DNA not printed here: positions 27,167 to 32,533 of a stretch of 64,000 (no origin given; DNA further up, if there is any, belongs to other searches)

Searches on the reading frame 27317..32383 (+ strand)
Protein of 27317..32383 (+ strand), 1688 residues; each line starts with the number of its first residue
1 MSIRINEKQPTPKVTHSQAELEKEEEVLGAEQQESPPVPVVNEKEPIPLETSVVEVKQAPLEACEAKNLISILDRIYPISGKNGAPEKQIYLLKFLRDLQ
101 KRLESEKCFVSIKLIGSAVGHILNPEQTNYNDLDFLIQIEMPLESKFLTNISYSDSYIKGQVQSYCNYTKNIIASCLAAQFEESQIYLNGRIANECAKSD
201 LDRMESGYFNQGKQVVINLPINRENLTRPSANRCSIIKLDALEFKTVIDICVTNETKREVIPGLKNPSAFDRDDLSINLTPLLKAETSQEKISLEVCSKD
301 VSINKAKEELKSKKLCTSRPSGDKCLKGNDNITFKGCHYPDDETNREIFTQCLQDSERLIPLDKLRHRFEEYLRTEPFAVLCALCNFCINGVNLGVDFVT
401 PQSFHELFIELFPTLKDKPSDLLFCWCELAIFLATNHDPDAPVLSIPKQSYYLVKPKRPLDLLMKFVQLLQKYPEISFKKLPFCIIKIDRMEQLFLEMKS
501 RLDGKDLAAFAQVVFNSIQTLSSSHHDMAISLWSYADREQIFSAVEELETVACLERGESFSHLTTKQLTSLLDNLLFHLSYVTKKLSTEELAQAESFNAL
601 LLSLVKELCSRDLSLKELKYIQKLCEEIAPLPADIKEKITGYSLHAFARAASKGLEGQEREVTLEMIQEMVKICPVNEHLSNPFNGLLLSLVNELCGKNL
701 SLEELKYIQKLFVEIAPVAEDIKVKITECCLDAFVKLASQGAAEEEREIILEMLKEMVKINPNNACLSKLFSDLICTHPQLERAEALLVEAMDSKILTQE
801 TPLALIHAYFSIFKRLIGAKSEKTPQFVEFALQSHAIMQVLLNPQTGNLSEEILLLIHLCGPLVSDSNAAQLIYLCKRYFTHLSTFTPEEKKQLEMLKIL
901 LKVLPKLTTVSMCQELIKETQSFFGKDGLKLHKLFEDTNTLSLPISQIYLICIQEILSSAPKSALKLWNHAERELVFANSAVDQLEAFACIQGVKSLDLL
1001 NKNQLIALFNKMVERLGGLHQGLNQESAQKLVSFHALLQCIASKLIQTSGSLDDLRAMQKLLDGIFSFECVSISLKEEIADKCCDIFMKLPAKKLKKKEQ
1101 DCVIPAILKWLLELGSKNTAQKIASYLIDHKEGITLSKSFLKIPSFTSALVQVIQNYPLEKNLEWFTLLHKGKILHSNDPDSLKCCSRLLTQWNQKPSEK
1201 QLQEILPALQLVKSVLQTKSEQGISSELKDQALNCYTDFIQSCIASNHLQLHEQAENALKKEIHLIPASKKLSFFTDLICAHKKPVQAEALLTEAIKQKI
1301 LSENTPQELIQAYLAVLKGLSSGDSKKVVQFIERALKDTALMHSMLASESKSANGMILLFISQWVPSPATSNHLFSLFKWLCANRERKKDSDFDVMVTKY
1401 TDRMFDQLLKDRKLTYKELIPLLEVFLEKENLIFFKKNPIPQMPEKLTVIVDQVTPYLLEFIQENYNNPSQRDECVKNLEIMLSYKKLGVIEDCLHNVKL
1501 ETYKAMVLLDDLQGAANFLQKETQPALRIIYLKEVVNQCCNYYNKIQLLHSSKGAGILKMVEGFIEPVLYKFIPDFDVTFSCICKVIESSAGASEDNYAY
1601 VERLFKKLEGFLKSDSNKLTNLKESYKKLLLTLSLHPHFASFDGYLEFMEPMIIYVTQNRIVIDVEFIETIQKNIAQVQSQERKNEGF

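Call 74: search_protein_families(library=pfam, proteins=[window:27317-32383:+], max_evalue=0.00001)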
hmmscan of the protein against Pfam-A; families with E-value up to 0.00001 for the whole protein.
window:27317-32383:+ (1688 aa): 1 family
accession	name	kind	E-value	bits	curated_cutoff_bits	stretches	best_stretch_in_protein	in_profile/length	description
PF07984.18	NTP_transf_7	-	1.5e-07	31.4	27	1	67-147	7-89/321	Nucleotidyltransferase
